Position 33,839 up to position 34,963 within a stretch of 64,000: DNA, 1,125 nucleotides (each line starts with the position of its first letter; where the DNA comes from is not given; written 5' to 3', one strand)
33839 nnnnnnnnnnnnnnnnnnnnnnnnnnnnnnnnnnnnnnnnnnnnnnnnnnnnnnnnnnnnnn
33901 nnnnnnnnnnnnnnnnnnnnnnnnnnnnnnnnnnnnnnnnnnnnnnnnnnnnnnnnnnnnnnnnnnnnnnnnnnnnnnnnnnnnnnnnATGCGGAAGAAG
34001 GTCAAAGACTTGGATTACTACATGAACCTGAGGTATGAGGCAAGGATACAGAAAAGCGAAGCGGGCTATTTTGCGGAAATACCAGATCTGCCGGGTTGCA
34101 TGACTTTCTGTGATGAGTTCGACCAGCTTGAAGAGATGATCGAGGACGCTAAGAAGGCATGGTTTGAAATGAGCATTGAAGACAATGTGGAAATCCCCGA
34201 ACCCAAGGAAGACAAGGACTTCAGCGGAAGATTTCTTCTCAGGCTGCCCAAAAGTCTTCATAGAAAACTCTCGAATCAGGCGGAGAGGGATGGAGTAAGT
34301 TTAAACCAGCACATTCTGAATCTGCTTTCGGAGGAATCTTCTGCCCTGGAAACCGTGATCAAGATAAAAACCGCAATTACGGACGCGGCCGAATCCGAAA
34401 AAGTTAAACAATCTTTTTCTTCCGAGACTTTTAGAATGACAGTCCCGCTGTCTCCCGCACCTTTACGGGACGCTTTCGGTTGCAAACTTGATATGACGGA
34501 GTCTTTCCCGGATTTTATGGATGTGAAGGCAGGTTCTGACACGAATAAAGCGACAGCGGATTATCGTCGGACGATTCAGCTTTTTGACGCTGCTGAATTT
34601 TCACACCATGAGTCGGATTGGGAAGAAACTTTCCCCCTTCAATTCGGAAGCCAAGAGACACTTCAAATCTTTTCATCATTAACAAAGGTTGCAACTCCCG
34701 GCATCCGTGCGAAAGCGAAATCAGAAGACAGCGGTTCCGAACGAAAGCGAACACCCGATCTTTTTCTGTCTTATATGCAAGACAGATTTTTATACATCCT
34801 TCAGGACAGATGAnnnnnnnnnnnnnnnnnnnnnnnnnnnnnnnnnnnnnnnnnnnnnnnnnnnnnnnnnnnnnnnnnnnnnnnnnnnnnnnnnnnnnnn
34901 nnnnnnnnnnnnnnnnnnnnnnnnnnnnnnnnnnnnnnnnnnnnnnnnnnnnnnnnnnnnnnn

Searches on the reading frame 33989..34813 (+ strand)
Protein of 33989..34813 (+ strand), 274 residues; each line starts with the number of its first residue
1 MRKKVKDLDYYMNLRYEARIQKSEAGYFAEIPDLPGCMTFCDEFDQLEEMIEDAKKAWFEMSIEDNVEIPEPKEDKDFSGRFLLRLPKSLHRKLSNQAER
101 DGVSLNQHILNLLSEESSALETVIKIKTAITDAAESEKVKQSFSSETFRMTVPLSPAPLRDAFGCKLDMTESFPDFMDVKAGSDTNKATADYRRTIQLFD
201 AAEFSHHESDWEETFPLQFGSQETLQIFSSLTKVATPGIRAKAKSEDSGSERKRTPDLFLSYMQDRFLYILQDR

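Call 3: search_protein_families(library=pfam, proteins=[window:33989-34813:+], max_evalue=1)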
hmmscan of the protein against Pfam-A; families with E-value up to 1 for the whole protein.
window:33989-34813:+ (274 aa): 5 families
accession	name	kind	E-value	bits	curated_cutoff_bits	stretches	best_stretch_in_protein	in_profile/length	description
PF05534.18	HicB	-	2.3e-12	47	21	1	68-113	6-51/51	HicB family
PF15919.11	HicB_lk_antitox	-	3.1e-09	37.5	27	1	20-78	5-70/123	HicB_like antitoxin of bacterial toxin-antitoxin system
PF21748.3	UPF0150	-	0.0037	17.6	27.3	1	19-70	11-64/64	UPF0150-like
PF22513.2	FitA-like_RHH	-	0.014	15.8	27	1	86-115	8-37/39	Antitoxin FitA-like, ribbon-helix-helix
PF03869.20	Arc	-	0.014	15.6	20.4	1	81-115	6-40/50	Arc-like DNA binding domain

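Call 5: search_protein_families(library=ncbifam, proteins=[window:33989-34813:+], max_evalue=1)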
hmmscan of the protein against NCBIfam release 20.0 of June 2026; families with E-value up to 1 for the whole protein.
window:33989-34813:+ (274 aa): 2 families
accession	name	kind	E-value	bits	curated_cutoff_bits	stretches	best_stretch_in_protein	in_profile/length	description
NF041551.1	YlcI_YnfO_N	subfamily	0.011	15.8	30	1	83-110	6-32/42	YlcI/YnfO family protein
TIGR03117.2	cas_csf4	equivalog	0.022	12.9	400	1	50-140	29-118/800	type IV CRISPR-associated DEAD/DEAH-box helicase Csf4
